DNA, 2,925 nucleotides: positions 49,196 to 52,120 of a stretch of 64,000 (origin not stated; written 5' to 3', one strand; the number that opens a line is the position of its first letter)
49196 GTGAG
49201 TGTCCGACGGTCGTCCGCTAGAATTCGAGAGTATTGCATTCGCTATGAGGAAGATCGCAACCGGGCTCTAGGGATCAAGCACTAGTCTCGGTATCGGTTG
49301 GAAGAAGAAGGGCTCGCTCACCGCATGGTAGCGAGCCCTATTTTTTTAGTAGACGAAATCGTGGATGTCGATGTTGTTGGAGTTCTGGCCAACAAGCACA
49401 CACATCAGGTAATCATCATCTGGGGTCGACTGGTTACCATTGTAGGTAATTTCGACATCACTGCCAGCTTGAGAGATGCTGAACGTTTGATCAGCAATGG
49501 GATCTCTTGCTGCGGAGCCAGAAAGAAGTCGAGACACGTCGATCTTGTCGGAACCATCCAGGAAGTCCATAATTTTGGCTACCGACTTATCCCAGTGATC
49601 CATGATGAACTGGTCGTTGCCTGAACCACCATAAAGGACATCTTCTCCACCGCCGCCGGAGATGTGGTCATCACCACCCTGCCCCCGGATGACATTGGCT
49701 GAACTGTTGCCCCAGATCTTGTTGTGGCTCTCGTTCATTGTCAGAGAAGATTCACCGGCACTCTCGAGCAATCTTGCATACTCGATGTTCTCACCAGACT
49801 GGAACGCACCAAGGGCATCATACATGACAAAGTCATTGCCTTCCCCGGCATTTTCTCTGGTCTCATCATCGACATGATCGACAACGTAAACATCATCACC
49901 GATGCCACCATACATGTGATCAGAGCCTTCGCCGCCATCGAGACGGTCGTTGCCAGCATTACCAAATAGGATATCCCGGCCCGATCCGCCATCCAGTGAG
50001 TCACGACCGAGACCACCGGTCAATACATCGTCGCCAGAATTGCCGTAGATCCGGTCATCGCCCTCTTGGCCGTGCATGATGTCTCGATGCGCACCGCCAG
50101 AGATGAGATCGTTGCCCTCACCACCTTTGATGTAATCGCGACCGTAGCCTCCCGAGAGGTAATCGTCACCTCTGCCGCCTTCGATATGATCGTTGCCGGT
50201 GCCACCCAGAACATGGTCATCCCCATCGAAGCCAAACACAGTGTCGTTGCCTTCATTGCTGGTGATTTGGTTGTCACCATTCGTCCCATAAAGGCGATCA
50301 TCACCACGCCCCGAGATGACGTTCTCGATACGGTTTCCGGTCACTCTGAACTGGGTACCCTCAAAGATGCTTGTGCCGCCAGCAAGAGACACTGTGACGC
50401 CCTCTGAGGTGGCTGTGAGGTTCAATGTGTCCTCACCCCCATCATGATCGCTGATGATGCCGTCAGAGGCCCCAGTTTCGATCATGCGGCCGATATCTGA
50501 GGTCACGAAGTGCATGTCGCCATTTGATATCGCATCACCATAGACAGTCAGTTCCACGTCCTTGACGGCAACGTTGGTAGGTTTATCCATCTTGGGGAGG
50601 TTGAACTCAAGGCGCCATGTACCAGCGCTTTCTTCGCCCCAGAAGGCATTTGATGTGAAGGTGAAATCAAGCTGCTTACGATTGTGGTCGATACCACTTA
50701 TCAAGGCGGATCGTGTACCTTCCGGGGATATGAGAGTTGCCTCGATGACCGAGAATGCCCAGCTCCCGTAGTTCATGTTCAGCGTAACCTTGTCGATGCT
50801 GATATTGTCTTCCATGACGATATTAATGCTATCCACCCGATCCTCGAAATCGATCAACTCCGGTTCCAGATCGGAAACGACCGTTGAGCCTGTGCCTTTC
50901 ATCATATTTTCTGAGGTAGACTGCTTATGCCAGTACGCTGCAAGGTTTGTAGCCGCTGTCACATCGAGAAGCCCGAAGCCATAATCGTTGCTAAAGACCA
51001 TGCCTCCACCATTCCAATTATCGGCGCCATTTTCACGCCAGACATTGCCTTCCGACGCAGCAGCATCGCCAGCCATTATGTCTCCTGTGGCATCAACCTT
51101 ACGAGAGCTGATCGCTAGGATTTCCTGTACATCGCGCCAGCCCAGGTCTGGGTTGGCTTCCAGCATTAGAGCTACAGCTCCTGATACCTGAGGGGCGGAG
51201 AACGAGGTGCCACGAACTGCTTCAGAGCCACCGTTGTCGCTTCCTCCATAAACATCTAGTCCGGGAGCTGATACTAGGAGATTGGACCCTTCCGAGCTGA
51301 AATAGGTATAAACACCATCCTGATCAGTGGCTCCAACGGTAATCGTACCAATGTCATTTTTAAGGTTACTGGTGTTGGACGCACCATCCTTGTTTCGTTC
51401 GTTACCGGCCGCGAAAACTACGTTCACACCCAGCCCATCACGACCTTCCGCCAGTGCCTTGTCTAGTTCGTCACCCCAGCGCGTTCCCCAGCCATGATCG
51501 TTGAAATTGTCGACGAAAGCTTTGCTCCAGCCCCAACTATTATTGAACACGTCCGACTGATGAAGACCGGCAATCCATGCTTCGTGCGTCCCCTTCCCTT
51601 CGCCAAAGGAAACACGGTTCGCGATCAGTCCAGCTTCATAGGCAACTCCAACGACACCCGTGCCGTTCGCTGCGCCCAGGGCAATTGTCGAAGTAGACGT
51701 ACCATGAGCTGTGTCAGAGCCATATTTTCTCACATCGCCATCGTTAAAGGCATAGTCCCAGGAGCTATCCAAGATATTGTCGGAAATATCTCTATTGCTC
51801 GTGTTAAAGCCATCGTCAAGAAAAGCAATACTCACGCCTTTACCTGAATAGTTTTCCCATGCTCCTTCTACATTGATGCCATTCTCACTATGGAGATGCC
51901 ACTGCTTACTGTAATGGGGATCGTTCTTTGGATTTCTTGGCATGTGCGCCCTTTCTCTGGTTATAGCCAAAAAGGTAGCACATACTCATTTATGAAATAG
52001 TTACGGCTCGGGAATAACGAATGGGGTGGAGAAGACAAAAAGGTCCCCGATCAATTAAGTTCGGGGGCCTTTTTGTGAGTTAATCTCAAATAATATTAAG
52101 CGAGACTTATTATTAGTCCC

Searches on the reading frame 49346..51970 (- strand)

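Call 29: search_protein_families(library=pfam, proteins=[window:49346-51970:-], max_evalue=0.001)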
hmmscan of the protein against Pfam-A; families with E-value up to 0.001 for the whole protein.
window:49346-51970:- (874 aa): 3 families
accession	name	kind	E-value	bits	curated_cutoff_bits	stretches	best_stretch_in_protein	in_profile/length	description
PF00353.25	HemolysinCabind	-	2.4e-41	139.6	23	7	633-668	1-36/36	RTX calcium-binding nonapeptide repeat (4 copies)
PF00082.27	Peptidase_S8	-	7.4e-38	130.9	21.8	1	43-289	1-273/288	Subtilase family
PF01483.27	P_proprotein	-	9.3e-11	42.1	21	1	394-455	3-67/86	Proprotein convertase P-domain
